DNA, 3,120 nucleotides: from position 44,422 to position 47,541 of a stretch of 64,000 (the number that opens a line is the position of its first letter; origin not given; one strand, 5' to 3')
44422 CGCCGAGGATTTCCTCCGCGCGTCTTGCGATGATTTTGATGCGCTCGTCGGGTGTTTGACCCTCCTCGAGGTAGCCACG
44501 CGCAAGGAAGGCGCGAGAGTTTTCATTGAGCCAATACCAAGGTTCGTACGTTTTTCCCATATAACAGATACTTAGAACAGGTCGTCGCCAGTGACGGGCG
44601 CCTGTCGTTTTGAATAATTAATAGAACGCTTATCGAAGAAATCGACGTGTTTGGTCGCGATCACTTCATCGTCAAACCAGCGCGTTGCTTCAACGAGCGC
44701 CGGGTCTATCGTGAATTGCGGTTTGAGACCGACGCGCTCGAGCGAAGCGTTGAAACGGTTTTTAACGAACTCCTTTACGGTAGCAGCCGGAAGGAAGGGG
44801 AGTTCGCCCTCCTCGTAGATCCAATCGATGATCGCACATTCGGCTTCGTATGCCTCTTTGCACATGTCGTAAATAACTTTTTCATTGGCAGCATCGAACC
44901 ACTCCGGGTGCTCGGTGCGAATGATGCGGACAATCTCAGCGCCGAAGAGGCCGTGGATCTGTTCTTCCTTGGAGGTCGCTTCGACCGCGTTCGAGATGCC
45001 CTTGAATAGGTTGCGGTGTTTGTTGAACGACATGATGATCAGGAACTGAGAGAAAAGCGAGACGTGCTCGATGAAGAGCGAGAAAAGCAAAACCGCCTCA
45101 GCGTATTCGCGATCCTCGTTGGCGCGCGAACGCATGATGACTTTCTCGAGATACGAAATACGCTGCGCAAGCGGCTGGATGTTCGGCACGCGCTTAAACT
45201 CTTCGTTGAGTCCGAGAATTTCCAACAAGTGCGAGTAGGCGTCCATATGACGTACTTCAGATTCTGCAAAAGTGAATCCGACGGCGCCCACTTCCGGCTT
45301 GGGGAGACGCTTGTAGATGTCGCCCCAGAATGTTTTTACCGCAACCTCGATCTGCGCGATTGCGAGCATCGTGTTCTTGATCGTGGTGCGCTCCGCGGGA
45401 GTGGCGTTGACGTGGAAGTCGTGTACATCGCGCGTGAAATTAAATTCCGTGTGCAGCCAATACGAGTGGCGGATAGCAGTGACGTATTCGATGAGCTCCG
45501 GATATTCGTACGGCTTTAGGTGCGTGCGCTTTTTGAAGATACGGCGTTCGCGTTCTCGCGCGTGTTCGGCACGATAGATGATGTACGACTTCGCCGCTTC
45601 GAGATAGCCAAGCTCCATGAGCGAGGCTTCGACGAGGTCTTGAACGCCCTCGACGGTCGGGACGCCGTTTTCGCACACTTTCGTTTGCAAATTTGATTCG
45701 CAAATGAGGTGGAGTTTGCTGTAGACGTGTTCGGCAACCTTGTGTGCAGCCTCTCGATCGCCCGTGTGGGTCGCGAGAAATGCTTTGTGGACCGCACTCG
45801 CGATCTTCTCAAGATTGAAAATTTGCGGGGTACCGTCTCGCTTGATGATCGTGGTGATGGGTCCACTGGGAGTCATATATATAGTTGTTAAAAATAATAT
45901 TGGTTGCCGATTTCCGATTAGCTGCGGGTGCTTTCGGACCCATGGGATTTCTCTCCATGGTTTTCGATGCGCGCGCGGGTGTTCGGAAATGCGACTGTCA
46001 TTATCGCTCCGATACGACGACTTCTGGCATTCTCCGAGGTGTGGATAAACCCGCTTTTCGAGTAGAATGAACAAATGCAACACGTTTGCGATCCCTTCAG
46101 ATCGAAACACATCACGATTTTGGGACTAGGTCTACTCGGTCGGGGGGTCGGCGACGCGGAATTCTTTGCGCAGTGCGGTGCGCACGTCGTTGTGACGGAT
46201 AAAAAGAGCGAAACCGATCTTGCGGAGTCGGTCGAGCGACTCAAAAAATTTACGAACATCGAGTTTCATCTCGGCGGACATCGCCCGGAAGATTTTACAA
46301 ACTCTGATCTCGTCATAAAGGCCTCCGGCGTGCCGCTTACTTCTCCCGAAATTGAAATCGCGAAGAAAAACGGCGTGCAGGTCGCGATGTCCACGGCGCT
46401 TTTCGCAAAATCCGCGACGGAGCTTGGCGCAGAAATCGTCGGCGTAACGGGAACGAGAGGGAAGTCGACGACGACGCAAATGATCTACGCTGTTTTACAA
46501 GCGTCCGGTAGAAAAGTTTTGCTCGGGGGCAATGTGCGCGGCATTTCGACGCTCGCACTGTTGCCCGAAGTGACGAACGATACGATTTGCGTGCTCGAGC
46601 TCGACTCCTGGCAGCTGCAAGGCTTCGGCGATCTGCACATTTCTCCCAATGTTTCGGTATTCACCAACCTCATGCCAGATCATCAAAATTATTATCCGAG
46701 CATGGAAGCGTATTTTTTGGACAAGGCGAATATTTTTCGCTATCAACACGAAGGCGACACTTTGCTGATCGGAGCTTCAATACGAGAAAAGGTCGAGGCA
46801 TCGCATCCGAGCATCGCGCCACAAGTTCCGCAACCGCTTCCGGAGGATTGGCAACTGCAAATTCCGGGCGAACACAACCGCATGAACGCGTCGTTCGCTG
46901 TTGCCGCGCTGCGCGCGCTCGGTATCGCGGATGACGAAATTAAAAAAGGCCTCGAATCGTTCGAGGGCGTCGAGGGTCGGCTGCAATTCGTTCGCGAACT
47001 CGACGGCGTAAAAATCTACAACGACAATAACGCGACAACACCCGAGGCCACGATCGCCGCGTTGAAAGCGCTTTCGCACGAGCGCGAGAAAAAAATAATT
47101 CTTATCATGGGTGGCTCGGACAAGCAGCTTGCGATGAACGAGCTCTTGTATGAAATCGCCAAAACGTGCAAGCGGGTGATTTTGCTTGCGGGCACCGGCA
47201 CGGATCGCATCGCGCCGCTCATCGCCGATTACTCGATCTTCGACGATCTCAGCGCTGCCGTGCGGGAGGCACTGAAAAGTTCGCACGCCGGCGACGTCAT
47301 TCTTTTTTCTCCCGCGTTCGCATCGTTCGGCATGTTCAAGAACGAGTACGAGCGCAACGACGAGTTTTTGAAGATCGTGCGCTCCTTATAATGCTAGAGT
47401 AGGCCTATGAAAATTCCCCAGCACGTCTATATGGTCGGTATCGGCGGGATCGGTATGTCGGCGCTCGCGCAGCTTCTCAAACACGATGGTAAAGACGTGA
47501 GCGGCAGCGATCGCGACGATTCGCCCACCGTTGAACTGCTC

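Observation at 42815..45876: Class I RNR operon with the ATP-cone on the beta (radical-generating) subunit and a cone-less alpha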

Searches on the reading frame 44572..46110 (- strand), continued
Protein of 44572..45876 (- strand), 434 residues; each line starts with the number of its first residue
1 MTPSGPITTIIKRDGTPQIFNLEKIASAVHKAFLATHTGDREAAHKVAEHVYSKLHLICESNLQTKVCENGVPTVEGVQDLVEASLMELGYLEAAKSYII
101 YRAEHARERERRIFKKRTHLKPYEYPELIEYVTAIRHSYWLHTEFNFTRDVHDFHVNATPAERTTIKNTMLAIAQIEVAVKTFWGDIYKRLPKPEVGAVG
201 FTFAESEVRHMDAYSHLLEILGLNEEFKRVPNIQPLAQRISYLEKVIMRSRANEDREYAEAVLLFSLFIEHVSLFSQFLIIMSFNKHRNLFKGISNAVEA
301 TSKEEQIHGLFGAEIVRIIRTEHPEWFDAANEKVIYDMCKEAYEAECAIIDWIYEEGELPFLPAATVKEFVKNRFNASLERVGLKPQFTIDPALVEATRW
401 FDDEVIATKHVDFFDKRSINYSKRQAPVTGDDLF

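Call 46: predict_structure(alignment_id=A2)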
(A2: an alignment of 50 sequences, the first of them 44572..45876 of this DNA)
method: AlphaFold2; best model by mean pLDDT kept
length: 434 residues; sequences in the alignment: 50
mean_pLDDT: 75.7   pTM: 0.63
mean pLDDT of the five models: 75.7, 75.4, 74.3, 71.7, 69.9
residues with pLDDT >= 90: 92; 70-90: 209; 50-70: 95; < 50: 38
segments of 3 or more residues with pLDDT < 50: 1-3, 194-196, 408-434
pLDDT, mean of each block of 10 residues (from residue 1): 68 82 88 85 92 87 73 86 89 79 62 50 61 62 65 91 93 76 67 50 62 67 81 82 76 70 66 80 92 79 71 75 84 85 89 95 96 88 88 93 66 39 41 38
secondary structure, 60 per line:
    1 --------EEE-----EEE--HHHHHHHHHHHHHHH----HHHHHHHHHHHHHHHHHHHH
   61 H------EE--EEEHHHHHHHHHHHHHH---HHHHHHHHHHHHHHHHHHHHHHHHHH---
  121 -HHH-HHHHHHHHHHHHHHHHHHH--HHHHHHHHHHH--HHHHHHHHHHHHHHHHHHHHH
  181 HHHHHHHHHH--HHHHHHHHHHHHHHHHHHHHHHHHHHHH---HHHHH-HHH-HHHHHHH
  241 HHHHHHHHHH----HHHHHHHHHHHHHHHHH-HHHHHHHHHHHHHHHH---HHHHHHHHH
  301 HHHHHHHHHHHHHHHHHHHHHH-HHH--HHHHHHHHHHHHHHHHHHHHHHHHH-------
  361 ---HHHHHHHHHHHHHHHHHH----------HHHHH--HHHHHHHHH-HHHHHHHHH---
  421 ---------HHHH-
elements in order: E9-11 E17-19 H22-36 H41-61 E72-74 H75-88 H92-117 H126-144 H147-157 H160-190 H193-220 H224-228 H234-250 H255-271 H273-288 H292-322 H329-353 H364-381 H392-396 H399-407 H409-417 H430-433
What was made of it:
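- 45559..45852 (-): ATP-cone domain (NrdB residues 9-106). AlphaFold block pLDDT is about 82-92 over most of the cone (call 46).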

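Call 59: fold_search(model_id=the predicted structure, library=pdb)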
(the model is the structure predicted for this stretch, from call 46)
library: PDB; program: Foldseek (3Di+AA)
matches with E <= 10: 503; with E <= 0.001: 160
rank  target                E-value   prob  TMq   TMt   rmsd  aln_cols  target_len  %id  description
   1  5olk_C                3.5e-26  1.00  0.59  0.65  12.0       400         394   58  Crystal structure of the ATP-cone-containing NrdB from Leeuwenhoekiella blandensis (released 2018-01-10)
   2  5olk_D                4.6e-26  1.00  0.59  0.65  12.0       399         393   58  Crystal structure of the ATP-cone-containing NrdB from Leeuwenhoekiella blandensis (released 2018-01-10)
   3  5olk_A                1.6e-25  1.00  0.59  0.65  12.9       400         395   58  Crystal structure of the ATP-cone-containing NrdB from Leeuwenhoekiella blandensis (released 2018-01-10)
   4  5olk_B                4.2e-25  1.00  0.59  0.65  11.5       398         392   58  Crystal structure of the ATP-cone-containing NrdB from Leeuwenhoekiella blandensis (released 2018-01-10)
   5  6sf4_B                3.7e-20  1.00  0.58  0.85   4.9       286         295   66  Apo form of the ribonucleotide reductase NrdB protein from Leeuwenhoekiella blandensis (released 2019-08-28)
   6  6sf4_A                6.5e-20  1.00  0.59  0.84   4.9       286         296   66  Apo form of the ribonucleotide reductase NrdB protein from Leeuwenhoekiella blandensis (released 2019-08-28)
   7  6sf5_A                2.7e-19  1.00  0.59  0.86   5.2       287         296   66  Mn-containing form of the ribonucleotide reductase NrdB protein from Leeuwenhoekiella blandensis (released 2019-08-28)
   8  8dq3_D                3.4e-17  1.00  0.59  0.84   5.0       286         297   55  X-ray crystal structure of Aggregatibacter actinomycetemcomitans dimanganese(II) class Id ribonucleotide reductase bet (released 2023-07-26)
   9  8dq3_A                5.5e-17  1.00  0.58  0.84   5.1       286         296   55  X-ray crystal structure of Aggregatibacter actinomycetemcomitans dimanganese(II) class Id ribonucleotide reductase bet (released 2023-07-26)
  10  6cwq_A                3.2e-14  1.00  0.60  0.83   4.9       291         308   43  X-ray crystal structure of Flavobacterium johnsoniae dimanganese(II) ribonucleotide reductase beta subunit (as-isolate (released 2018-04-18)
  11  6cwo_A                3.3e-14  1.00  0.59  0.82   4.7       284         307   43  X-ray crystal structure of Flavobacterium johnsoniae dimanganese(II) ribonucleotide reductase beta subunit (aerobic) (released 2018-06-27)
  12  6cwp_B                9.2e-14  1.00  0.59  0.82   5.1       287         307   43  X-ray crystal structure of Flavobacterium johnsoniae dimanganese(II) ribonucleotide reductase beta subunit (anaerobic) (released 2018-04-18)
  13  6cwq_B                1.1e-13  1.00  0.59  0.83   4.7       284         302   43  X-ray crystal structure of Flavobacterium johnsoniae dimanganese(II) ribonucleotide reductase beta subunit (as-isolate (released 2018-04-18)
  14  6cwp_A                1.2e-13  1.00  0.59  0.84   4.7       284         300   43  X-ray crystal structure of Flavobacterium johnsoniae dimanganese(II) ribonucleotide reductase beta subunit (anaerobic) (released 2018-04-18)
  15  8dq4_A                1.4e-13  1.00  0.59  0.84   4.7       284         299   43  X-ray crystal structure of Flavobacterium johnsoniae dimanganese(II) class Id ribonucleotide reductase beta subunit K7 (released 2023-07-26)
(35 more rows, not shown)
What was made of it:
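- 44572..45876 (-): nrdB: ATP-cone::NrdBi radical-generating subunit (434 aa plus stop). Foldseek best hit 5OLK (call 59).
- Closest known: Flavobacterium johnsoniae class Id beta. Same: The beta core is 43-55% identical (call 59).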

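Call 65: find_related_loci(query=A2, collection=viral_contigs, flank=3500)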
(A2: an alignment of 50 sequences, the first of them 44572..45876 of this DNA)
Query A2 (434 aa) in viral_contigs; peptide patterns used: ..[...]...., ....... (x = any residue, [..] = any of these).
600 stretches matched a pattern (row limit reached: there are more); 562 encode a relative of the query (tblastn E <= 1e-3); the best 80 are kept; 80 distinct loci.
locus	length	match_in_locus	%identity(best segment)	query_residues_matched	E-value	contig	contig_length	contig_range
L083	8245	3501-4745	60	10-434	7e-170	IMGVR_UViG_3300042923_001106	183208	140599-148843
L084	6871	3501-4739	60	10-434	7e-169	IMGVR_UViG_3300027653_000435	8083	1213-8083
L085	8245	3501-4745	60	10-434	5e-168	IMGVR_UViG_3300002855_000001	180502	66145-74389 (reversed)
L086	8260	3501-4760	60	5-434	3e-168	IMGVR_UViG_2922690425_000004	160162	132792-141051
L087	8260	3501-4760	59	8-434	5e-168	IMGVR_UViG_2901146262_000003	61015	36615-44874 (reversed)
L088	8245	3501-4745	60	10-434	2e-167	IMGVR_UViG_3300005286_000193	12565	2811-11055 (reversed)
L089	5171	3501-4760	58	7-434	5e-166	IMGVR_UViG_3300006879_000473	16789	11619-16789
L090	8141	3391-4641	58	9-434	1e-164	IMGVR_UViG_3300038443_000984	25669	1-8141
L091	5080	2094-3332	58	9-434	9e-164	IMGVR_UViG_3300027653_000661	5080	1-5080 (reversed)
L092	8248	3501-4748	56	9-434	6e-161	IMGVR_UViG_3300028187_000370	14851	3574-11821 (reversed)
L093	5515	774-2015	56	7-434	7e-161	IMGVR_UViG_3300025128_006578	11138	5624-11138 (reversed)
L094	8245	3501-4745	56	9-434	5e-160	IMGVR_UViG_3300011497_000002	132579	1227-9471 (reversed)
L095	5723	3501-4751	55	7-434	6e-159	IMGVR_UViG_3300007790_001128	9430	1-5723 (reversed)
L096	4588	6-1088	62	74-434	2e-159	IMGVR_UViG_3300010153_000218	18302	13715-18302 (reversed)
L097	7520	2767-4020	56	9-434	3e-158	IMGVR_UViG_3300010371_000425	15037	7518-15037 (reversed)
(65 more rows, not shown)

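Call 66: find_related_loci(query=A2, collection=metagenome_contigs, flank=3500)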
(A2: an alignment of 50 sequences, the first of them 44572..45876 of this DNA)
Query A2 (434 aa) in metagenome_contigs; peptide patterns used: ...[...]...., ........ (x = any residue, [..] = any of these).
600 stretches matched a pattern (row limit reached: there are more); 590 encode a relative of the query (tblastn E <= 1e-3); the best 80 are kept; 80 distinct loci.
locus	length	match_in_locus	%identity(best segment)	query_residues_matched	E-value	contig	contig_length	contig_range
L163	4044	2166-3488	66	1-434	0e+0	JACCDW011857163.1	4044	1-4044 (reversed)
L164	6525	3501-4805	64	7-434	0e+0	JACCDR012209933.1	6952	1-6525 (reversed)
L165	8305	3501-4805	65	7-434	0e+0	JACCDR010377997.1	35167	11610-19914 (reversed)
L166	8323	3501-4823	64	1-434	0e+0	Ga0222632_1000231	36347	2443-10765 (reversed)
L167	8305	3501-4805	64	7-434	0e+0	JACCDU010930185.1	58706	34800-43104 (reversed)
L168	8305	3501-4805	63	7-434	0e+0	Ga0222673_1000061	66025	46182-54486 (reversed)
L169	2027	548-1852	64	7-434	0e+0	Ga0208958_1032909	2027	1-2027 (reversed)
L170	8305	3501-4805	64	7-434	0e+0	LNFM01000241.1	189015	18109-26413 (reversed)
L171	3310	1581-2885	64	7-434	0e+0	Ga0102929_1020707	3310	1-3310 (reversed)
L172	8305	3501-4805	63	7-434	0e+0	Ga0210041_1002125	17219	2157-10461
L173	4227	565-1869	63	7-434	0e+0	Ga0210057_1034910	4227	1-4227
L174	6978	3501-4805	63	7-434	0e+0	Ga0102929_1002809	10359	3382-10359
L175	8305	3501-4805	63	7-434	0e+0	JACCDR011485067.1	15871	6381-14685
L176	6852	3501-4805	63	7-434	0e+0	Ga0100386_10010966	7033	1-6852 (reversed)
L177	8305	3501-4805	63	7-434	0e+0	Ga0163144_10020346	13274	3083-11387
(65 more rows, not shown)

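Call 70: predict_structure(alignment_id=A3)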
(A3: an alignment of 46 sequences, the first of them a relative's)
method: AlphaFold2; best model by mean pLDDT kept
length: 437 residues; sequences in the alignment: 46
mean_pLDDT: 75.2   pTM: 0.67
mean pLDDT of the five models: 75.2, 74.8, 73.3, 72.6, 71.9
residues with pLDDT >= 90: 59; 70-90: 253; 50-70: 80; < 50: 45
segments of 3 or more residues with pLDDT < 50: 143-147, 197-204, 407-437
pLDDT, mean of each block of 10 residues (from residue 1): 77 84 82 87 92 88 80 84 89 88 67 67 62 64 53 74 88 83 73 58 49 64 80 86 80 69 78 81 78 71 71 80 85 85 88 93 88 91 89 89 56 39 33 30
secondary structure, 60 per line:
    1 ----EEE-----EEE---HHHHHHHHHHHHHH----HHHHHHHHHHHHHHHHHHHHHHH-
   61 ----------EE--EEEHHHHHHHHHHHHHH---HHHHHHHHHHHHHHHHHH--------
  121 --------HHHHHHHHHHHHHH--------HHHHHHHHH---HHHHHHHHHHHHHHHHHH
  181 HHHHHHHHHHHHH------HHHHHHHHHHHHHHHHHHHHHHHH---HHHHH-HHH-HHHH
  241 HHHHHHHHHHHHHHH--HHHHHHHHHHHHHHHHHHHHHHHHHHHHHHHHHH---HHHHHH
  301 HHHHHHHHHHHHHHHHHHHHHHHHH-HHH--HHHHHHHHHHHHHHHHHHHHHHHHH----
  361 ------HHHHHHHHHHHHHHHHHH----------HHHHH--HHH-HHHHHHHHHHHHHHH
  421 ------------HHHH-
elements in order: E5-7 E13-15 H19-32 H37-59 E75-77 H78-91 H95-112 H129-142 H151-159 H163-193 H200-223 H227-231 H237-255 H258-291 H295-325 H332-356 H367-384 H395-399 H406-420 H433-436
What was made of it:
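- A Cys pair anchored in a helix and a strand (calls 46, 70) is less mobile than a disordered tail, and no geometry shows that it can reach the alpha active site. The loop is predicted to be ordered with fair confidence: block pLDDT is 73 for the short form and 80-88 for the long form (calls 46, 70).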

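Call 72: search_protein_families(library=pfam, proteins=[L036:9201-9728:+, L009:4665-5198:+, L046:9780-10826:+, L048:10901-11824:+, L011:3612-5114:+], max_evalue=0.001)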
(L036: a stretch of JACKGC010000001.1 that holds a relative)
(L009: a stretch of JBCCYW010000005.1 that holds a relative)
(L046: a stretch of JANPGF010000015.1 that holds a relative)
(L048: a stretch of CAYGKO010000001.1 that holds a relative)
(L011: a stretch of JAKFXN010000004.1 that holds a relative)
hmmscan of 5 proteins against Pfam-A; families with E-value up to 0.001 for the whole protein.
L036:9201-9728:+ (175 aa): 1 family
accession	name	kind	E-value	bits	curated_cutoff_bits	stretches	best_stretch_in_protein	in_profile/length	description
PF01243.27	PNPOx_N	-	1.1e-10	42.4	28.1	1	49-164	1-111/120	Pyridoxamine 5'-phosphate oxidase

L009:4665-5198:+ (177 aa): 1 family
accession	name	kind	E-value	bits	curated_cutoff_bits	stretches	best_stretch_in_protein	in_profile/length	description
PF01741.23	MscL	-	2.8e-44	150.8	27.4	1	55-175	1-122/123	Large-conductance mechanosensitive channel, MscL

L046:9780-10826:+ (348 aa): 5 families
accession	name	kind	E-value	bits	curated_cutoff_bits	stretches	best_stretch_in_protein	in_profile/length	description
PF00413.30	Peptidase_M10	-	2.7e-09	37.5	24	1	247-318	102-153/159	Matrixin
PF05572.19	Peptidase_M43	-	0.00037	20.9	23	1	236-291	32-85/152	Pregnancy-associated plasma protein-A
PF14362.11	DUF4407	-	0.00047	20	31.3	1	112-244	103-233/297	Domain of unknown function (DUF4407)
PF13583.11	Reprolysin_4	-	0.00058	20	22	1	211-291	76-152/203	Metallo-peptidase family M12B Reprolysin-like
PF01435.24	Peptidase_M48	-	0.00073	19.9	20.3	0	267-302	58-99/186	Peptidase family M48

L048:10901-11824:+ (307 aa): 1 family
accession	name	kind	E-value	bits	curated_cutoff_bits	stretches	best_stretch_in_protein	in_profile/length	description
PF04402.19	SIMPL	-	7.5e-51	173.7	25.2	1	88-304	1-205/205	Protein of unknown function (DUF541)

L011:3612-5114:+ (500 aa): 1 family
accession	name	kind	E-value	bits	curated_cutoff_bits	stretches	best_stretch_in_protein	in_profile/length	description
PF07907.16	YibE_F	-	1.6e-71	241.1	27.2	1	185-425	1-241/241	YibE/F-like protein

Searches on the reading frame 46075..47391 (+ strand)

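Call 15: search_protein_families(library=pfam, proteins=[window:46075-47391:+], max_evalue=0.001)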
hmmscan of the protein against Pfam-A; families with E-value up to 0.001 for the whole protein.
window:46075-47391:+ (438 aa): 3 families
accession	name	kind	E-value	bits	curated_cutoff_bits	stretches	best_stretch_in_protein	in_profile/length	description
PF08245.18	Mur_ligase_M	-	5.3e-21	75.9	24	1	124-234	1-123/200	Mur ligase middle domain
PF02875.26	Mur_ligase_C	-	1.7e-17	64.9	28.4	1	301-414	1-126/127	Mur ligase, glutamate ligase domain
PF21799.2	MurD-like_N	-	5.6e-11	43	27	1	11-103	1-86/88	Mur ligase MurD-like, N-terminal domain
